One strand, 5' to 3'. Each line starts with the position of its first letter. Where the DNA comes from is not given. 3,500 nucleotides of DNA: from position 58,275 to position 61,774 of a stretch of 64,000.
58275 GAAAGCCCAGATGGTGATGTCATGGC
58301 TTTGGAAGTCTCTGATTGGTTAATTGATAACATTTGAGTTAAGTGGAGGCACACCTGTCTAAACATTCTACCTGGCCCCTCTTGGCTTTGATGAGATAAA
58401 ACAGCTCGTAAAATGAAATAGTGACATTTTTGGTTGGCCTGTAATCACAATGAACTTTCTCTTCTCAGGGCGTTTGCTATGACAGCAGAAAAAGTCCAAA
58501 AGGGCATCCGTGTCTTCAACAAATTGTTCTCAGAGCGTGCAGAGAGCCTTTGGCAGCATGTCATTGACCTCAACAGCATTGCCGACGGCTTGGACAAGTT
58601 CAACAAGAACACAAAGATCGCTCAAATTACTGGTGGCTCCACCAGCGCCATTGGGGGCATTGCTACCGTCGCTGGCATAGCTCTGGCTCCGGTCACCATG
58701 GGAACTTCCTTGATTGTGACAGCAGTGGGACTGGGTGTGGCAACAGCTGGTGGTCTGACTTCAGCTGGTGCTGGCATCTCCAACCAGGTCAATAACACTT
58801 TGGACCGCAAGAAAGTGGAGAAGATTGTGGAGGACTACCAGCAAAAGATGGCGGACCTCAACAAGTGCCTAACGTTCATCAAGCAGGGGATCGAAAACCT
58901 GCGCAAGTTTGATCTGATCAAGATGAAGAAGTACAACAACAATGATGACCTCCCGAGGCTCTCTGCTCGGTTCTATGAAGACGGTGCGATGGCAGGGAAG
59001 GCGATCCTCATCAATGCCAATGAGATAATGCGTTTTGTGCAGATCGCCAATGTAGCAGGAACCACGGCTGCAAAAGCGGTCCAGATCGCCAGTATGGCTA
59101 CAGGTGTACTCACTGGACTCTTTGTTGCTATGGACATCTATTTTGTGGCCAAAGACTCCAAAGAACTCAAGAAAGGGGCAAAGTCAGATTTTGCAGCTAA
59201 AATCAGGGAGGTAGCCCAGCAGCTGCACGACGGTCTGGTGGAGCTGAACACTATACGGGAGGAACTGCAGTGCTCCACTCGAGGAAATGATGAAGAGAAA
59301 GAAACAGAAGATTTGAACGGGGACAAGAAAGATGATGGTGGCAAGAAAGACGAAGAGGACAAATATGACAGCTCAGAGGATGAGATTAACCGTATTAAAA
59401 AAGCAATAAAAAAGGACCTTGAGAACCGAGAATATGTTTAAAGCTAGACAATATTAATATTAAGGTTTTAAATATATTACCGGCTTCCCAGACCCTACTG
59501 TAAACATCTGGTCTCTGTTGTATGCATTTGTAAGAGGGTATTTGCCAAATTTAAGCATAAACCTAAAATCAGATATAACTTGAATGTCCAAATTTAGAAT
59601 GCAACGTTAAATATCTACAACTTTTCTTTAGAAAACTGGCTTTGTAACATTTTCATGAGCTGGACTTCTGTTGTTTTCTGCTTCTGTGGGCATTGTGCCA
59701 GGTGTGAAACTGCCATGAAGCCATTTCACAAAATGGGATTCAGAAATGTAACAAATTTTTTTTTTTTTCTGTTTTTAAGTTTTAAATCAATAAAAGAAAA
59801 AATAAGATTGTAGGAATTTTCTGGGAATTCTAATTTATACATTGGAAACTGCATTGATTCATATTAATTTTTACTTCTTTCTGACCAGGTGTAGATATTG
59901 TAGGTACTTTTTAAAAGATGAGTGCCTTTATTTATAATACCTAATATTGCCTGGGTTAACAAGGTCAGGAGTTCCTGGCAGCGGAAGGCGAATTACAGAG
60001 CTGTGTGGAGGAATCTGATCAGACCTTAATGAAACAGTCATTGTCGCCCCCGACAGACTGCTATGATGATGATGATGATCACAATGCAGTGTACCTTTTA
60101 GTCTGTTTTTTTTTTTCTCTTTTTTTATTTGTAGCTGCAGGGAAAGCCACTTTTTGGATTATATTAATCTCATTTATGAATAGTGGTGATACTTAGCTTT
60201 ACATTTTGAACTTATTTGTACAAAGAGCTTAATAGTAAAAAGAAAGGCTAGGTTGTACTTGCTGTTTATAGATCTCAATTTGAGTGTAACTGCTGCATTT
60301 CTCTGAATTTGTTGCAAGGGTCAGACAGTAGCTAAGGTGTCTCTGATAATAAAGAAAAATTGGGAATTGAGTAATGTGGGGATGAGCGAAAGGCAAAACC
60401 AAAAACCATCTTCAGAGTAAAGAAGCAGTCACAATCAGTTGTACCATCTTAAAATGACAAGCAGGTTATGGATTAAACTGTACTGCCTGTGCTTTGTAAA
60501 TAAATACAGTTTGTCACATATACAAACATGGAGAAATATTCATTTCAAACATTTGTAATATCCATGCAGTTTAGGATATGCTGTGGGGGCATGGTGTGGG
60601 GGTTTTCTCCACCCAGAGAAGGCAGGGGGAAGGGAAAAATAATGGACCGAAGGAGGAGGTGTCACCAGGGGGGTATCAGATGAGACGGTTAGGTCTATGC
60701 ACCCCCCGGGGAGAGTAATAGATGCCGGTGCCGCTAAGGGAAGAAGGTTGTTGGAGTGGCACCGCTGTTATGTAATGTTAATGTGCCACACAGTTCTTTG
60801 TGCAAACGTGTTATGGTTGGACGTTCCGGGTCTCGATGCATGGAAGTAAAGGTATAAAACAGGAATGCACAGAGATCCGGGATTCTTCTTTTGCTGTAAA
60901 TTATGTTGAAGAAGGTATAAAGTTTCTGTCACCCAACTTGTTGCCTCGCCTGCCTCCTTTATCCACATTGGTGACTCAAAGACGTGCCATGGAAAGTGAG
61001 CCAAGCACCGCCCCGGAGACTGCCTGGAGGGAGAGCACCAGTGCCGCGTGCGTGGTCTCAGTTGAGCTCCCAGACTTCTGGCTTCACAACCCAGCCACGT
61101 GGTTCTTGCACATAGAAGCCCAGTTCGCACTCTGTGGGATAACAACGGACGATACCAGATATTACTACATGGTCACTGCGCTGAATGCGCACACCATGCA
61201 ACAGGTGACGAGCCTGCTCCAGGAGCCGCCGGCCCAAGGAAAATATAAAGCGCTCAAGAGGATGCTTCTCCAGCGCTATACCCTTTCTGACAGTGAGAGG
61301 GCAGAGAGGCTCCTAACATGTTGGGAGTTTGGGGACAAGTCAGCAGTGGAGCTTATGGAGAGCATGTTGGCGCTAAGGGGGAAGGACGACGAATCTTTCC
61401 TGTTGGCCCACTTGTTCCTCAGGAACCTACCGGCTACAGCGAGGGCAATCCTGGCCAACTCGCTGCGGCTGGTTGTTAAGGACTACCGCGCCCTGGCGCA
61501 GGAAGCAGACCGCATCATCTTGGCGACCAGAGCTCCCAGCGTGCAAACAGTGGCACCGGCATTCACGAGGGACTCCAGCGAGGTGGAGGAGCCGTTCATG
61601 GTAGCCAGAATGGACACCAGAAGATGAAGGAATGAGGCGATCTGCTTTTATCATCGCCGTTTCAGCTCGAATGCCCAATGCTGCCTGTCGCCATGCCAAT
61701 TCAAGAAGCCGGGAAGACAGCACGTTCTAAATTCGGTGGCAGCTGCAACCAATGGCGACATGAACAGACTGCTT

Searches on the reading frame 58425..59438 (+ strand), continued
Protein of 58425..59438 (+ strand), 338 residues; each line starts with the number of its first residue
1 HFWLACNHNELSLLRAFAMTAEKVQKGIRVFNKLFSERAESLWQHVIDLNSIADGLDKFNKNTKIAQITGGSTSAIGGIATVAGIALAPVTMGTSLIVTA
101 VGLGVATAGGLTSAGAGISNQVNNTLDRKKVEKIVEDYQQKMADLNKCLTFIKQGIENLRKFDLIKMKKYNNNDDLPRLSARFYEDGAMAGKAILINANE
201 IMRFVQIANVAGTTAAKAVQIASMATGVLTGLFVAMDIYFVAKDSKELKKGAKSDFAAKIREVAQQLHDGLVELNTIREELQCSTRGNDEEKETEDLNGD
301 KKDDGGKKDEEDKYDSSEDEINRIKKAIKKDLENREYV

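Call 43: list_cluster_members(proteins=[P0134, P0135, P0142, P0151, P0154, P0179, P0196, P0146, P0138, P0124])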
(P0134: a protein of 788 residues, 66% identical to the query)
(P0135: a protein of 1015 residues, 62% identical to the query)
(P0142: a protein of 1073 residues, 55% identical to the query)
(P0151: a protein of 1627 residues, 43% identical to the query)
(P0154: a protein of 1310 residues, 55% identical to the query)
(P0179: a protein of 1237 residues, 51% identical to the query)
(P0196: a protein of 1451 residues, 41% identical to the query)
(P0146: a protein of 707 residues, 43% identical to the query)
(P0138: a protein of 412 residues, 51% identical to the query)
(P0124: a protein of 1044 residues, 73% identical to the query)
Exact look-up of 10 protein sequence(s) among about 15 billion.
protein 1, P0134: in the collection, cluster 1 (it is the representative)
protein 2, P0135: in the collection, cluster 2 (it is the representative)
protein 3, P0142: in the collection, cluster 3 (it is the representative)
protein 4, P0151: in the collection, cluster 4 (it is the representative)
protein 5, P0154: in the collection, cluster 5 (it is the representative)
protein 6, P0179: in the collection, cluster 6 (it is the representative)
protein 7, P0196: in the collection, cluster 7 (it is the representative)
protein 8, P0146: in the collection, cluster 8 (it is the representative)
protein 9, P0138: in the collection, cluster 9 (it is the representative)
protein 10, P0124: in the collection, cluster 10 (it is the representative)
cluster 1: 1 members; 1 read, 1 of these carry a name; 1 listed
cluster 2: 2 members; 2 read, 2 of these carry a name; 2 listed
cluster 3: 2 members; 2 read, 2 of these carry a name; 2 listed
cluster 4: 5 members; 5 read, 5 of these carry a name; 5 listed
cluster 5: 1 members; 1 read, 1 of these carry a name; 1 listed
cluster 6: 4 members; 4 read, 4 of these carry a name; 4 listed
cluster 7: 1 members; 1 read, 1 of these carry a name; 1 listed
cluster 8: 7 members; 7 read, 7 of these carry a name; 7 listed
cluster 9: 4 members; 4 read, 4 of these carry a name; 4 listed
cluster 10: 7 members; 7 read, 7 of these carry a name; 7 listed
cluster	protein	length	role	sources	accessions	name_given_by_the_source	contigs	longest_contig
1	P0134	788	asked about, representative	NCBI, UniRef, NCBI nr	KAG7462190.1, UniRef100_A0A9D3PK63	hypothetical protein MATL_G00199940 [Megalops atlanticus] | Uncharacterized protein n=1 Tax=Megalops atlanticus TaxID=7932 RepID=A0A9D3PK63_MEGAT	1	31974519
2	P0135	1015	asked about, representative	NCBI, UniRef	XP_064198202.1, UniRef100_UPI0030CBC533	uncharacterized protein LOC135258674 isoform X6 [Anguilla rostrata] | uncharacterized protein LOC135258674 isoform X6 n=1 Tax=Anguilla rostrata TaxID=7938 ...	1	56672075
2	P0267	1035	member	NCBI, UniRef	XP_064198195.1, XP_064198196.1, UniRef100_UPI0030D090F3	uncharacterized protein LOC135258674 isoform X1 [Anguilla rostrata] | uncharacterized protein LOC135258674 isoform X1 n=1 Tax=Anguilla rostrata TaxID=7938 ...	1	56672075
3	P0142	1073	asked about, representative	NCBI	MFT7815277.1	uncharacterized protein LOC108940849 isoform X3 [Arapaima gigas]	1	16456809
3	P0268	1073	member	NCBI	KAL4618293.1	hypothetical protein GN956_G21033 [Arapaima gigas]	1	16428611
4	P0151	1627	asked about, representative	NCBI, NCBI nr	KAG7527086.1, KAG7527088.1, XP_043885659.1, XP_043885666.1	hypothetical protein JOB18_048920 [Solea senegalensis] | uncharacterized protein LOC122772061 isoform X1 [Solea senegalensis]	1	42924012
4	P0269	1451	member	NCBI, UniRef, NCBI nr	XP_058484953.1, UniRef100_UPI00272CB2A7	uncharacterized protein LOC131459287 isoform X7 [Solea solea] | uncharacterized protein LOC131459287 isoform X7 n=1 Tax=Solea solea TaxID=90069 ...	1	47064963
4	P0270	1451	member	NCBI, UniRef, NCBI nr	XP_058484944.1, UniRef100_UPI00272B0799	uncharacterized protein LOC131459287 isoform X6 [Solea solea] | uncharacterized protein LOC131459287 isoform X6 n=1 Tax=Solea solea TaxID=90069 ...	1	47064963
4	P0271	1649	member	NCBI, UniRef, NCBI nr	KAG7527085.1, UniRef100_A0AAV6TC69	microtubule-associated futsch isoform X1 [Solea senegalensis] | Microtubule-associated futsch isoform X1 n=3 Tax=Solea senegalensis TaxID=28829 ...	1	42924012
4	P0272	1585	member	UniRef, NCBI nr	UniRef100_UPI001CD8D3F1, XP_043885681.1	uncharacterized protein LOC122772061 isoform X3 n=1 Tax=Solea senegalensis TaxID=28829 ... | uncharacterized protein LOC122772061 isoform X3 [Solea senegalensis]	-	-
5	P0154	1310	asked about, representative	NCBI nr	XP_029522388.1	uncharacterized protein LOC115133368 isoform X2 [Oncorhynchus nerka]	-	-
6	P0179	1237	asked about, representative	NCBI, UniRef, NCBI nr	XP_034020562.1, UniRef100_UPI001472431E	uncharacterized protein LOC117505129 isoform X3 [Thalassophryne amazonica] | uncharacterized protein LOC117505129 isoform X3 n=1 Tax=Thalassophryne amazonica ...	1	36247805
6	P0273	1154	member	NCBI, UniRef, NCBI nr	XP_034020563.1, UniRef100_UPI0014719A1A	uncharacterized protein LOC117505129 isoform X4 [Thalassophryne amazonica] | uncharacterized protein LOC117505129 isoform X4 n=1 Tax=Thalassophryne amazonica ...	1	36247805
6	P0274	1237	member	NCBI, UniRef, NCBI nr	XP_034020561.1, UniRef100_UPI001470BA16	uncharacterized protein LOC117505129 isoform X2 [Thalassophryne amazonica] | uncharacterized protein LOC117505129 isoform X2 n=1 Tax=Thalassophryne amazonica ...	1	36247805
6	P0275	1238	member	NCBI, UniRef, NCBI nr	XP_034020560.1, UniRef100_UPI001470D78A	uncharacterized protein LOC117505129 isoform X1 [Thalassophryne amazonica] | uncharacterized protein LOC117505129 isoform X1 n=1 Tax=Thalassophryne amazonica ...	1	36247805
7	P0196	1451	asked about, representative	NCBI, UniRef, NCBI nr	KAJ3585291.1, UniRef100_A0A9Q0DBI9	hypothetical protein NHX12_014012 [Muraenolepis orangiensis] | Protein NDRG2 n=1 Tax=Muraenolepis orangiensis TaxID=630683 RepID=A0A9Q0DBI9_9TELE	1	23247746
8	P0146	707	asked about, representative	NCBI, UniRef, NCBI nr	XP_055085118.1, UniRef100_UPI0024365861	uncharacterized protein apold1b isoform X4 [Periophthalmus magnuspinnatus] | uncharacterized protein apold1b isoform X4 n=1 Tax=Periophthalmus magnuspinnatus ...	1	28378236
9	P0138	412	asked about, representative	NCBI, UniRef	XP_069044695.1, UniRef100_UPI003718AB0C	apolipoprotein L6-like isoform X1 [Lepisosteus oculatus] | apolipoprotein L6-like isoform X1 n=2 Tax=Lepisosteus oculatus TaxID=7918 ...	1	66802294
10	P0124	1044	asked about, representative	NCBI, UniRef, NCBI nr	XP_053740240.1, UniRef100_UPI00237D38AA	titin homolog isoform X3 [Synchiropus splendidus] | titin homolog isoform X3 n=1 Tax=Synchiropus splendidus TaxID=270530 RepID=UPI00237D38AA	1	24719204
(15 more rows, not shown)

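Call 47: predict_structure(alignment_id=A3)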
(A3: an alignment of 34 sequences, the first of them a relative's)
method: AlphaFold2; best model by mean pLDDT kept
length: 591 residues; sequences in the alignment: 34
mean_pLDDT: 50.0   pTM: 0.40
mean pLDDT of the five models: 50.0, 45.2, 43.9, 43.1, 39.2
residues with pLDDT >= 90: 0; 70-90: 111; 50-70: 126; < 50: 354
segments of 3 or more residues with pLDDT < 50: 1-104, 106-209, 216-247, 326-389, 490-511, 545-568
pLDDT, mean of each block of 10 residues (from residue 1): 38 36 32 35 36 35 33 34 37 38 45 39 36 36 37 39 39 37 31 32 43 49 36 38 50 79 66 80 83 80 74 68 51 37 32 30 31 32 41 74 80 84 75 57 60 65 65 61 52 42 42 57 68 65 46 34 42 78 77 51
secondary structure, 60 per line:
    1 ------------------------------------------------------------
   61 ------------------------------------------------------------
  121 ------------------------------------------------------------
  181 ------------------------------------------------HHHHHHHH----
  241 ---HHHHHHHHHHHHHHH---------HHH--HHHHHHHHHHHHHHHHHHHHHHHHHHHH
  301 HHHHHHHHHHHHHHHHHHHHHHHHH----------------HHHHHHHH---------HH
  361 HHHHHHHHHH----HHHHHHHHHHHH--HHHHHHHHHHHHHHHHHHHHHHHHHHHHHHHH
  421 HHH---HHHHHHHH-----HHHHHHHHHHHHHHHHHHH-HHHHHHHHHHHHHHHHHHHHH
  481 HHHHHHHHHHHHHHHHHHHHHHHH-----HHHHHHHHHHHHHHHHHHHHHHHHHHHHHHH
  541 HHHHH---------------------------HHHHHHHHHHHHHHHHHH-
elements in order: H229-236 H244-258 H273-325 H342-349 H359-370 H375-386 H389-423 H427-434 H440-458 H460-504 H510-545 H573-590
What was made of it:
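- On Apolipoprotein L family (Pfam PF05461): AF2 models the ortholog's ApoL region as mostly helical, although the hairpin segment itself (about residues 326-389) has pLDDT below 50 (call 47).
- On EH-network ligands (NPF-motif proteins): AF2 pLDDT is below 50 over residues 1-209 and 216-247 of the ortholog (210-215 only slightly higher), and the model has no secondary structure before residue 229 (call 47).
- The model has no secondary structure before residue 229; helices start at 229 (call 47).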

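Call 49: list_cluster_members(proteins=[P0162, P0205, P0212, P0226, P0252, P0264, P0260, P0222, P0231, P0199])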
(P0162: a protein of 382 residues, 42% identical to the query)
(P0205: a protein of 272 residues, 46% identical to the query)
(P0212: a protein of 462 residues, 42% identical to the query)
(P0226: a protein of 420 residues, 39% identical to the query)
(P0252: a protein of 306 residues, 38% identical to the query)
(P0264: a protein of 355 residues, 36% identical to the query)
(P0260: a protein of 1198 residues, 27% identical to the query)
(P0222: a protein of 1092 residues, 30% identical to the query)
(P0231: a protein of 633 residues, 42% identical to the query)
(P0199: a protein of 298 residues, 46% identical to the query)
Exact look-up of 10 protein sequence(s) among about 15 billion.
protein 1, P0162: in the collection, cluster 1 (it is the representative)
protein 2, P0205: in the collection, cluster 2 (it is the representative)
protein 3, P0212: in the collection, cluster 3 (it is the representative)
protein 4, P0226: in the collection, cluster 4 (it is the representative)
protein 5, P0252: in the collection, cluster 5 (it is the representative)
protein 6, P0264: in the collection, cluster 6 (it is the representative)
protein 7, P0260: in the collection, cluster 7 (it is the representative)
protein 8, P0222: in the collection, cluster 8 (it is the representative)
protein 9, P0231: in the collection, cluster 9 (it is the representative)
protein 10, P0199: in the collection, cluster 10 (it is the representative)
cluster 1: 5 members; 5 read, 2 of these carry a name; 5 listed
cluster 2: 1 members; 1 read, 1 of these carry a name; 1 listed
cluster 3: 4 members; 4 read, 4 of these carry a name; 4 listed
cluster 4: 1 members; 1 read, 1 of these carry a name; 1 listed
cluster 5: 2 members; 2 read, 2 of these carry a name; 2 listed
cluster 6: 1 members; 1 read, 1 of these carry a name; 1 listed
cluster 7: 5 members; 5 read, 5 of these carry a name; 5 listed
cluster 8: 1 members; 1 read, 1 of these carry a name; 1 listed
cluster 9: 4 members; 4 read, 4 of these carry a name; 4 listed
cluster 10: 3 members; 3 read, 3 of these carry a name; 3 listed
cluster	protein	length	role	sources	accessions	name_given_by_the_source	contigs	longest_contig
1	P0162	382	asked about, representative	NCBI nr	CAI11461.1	novel protein similar to human apolipoproteins [Danio rerio]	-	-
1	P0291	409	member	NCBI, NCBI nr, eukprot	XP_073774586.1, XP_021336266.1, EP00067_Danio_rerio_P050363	uncharacterized protein isoform X18 [Danio rerio] | uncharacterized protein LOC560271 isoform X4 [Danio rerio] | XP_021336266.1 uncharacterized protein LOC560271 isoform X4 [Danio rerio]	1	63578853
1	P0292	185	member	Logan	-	-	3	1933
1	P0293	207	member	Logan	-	-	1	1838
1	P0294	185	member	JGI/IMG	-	-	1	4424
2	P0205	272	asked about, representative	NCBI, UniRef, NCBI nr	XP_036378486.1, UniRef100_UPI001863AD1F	apolipoprotein L3-like [Megalops cyprinoides] | apolipoprotein L3-like n=1 Tax=Megalops cyprinoides TaxID=118141 RepID=UPI001863AD1F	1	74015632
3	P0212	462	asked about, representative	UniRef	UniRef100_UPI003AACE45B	uncharacterized protein n=1 Tax=Centroberyx gerrardi TaxID=166262 RepID=UPI003AACE45B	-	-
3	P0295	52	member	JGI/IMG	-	hypothetical protein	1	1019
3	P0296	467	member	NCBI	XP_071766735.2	uncharacterized protein LOC139920596 [Centroberyx gerrardi]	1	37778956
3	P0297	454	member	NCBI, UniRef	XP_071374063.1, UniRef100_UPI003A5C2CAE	apolipoprotein L3-like [Centroberyx affinis] | apolipoprotein L3-like n=1 Tax=Centroberyx affinis TaxID=166261 RepID=UPI003A5C2CAE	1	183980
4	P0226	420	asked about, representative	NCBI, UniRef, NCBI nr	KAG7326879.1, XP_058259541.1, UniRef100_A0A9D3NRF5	hypothetical protein KOW79_010280 [Hemibagrus wyckioides] | Apolipoprotein L3 n=1 Tax=Hemibagrus wyckioides TaxID=337641 RepID=A0A9D3NRF5_9TELE | apolipoprotein L3-like [Hemibagrus wyckioides]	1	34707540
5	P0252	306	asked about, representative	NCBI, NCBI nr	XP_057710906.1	uncharacterized protein LOC130928377 isoform X2 [Corythoichthys intestinalis]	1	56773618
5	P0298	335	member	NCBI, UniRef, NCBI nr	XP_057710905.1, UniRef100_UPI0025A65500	uncharacterized protein LOC130928377 isoform X1 [Corythoichthys intestinalis] | uncharacterized protein LOC130928377 isoform X1 n=2 Tax=Corythoichthys intestinalis ...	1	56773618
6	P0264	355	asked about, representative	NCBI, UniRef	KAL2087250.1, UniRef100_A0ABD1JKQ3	hypothetical protein ACEWY4_018309 [Coilia grayii] | Uncharacterized protein n=1 Tax=Coilia grayii TaxID=363190 RepID=A0ABD1JKQ3_9TELE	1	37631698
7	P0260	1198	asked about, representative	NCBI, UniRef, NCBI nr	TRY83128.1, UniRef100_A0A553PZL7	hypothetical protein DNTS_020647 [Danionella cerebrum] | non-specific serine/threonine protein kinase n=2 Tax=Danionella cerebrum TaxID=2873325 ... | hypothetical protein DNTS_020647 [Danionella translucida]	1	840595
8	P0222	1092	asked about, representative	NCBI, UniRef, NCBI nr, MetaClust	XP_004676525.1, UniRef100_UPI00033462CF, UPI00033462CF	PREDICTED: uncharacterized protein LOC101619430 [Condylura cristata] | uncharacterized protein LOC101619430 n=1 Tax=Condylura cristata TaxID=143302 ... | status=active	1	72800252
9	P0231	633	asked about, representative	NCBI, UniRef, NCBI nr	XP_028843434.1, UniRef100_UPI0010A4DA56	lysine-specific demethylase 6B-like isoform X2 [Denticeps clupeoides] | lysine-specific demethylase 6B-like isoform X2 n=1 Tax=Denticeps clupeoides TaxID=299321 ...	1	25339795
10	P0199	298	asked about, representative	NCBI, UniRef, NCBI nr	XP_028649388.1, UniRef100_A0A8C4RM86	apolipoprotein L3-like [Erpetoichthys calabaricus] | Apolipoprotein L3-like n=1 Tax=Erpetoichthys calabaricus TaxID=27687 ...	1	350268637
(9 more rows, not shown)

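Call 60: search_protein_families(library=pfam, proteins=[P0069, P0124, P0146], max_evalue=0.1)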
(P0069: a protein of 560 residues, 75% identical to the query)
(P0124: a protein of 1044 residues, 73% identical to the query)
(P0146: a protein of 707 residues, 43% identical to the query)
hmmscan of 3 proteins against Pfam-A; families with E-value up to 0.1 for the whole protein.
P0069 (560 aa): 4 families
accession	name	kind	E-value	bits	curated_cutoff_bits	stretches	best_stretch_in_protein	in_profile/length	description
PF05461.16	ApoL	-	7.5e-35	121.2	25.9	1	266-519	43-297/298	Apolipoprotein L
PF08944.16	p47_phox_C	-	1.4e-05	24.8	27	2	97-109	4-16/33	NADPH oxidase subunit p47Phox, C terminal domain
PF04311.20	DUF459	-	0.062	13.1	27.2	0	409-446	116-153/197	Protein of unknown function (DUF459)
PF08566.15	Pam17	-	0.087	13.1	25.4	0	432-505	47-120/165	Mitochondrial import protein Pam17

P0124 (1044 aa): 1 family
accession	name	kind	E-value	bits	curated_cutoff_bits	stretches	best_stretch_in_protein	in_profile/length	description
PF05461.16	ApoL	-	2.2e-36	126.3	25.9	1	737-991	43-297/298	Apolipoprotein L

P0146 (707 aa): 2 families
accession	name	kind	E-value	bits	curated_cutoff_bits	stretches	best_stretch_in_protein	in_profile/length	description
PF05461.16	ApoL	-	1.7e-35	123.3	25.9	1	416-669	43-297/298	Apolipoprotein L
PF05873.17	Mt_ATP-synt_D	-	0.057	13.7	27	0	518-574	91-146/154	ATP synthase D chain, mitochondrial (ATP5H)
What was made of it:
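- The salmonid module scores E=1.4e-5 (24.8 bits, just under the 27-bit cut-off) against the p47phox proline-rich tail family (call 60).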

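Call 63: search_solved_structures(query=window:58470-59438:+, max_evalue=0.01)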
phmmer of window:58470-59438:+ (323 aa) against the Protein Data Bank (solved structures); distinct sequences matched with E-value up to 0.01: 2.
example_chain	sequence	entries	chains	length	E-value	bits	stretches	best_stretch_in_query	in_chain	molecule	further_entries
6tao_A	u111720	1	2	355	0.0092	18.7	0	49-139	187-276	Non-hemolytic enterotoxin lytic component L1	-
6w08_A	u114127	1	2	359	0.0094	18.7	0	49-139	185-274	Motility Associated Killing Factor E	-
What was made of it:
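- Tried and rejected: The PDB sequence search found no homolog, only marginal NheL1 and MakE hits at E about 0.009 (call 63).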

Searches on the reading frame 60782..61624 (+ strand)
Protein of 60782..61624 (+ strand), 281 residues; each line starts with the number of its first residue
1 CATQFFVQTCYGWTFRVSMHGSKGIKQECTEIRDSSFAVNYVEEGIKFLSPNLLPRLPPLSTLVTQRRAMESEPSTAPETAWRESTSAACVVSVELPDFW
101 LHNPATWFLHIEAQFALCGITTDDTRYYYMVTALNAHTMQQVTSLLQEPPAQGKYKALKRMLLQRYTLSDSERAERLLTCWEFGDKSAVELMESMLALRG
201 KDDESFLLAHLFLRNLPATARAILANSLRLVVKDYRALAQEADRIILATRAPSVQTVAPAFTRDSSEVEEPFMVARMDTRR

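Call 5: search_protein_families(library=pfam, proteins=[window:60782-61624:+], max_evalue=0.01)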
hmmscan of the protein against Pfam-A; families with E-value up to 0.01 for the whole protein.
window:60782-61624:+ (281 aa): 1 family
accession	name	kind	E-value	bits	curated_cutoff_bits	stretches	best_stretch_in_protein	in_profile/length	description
PF23055.1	DUF7041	-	4.9e-21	75.4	28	1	96-178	1-84/85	Domain of unknown function (DUF7041)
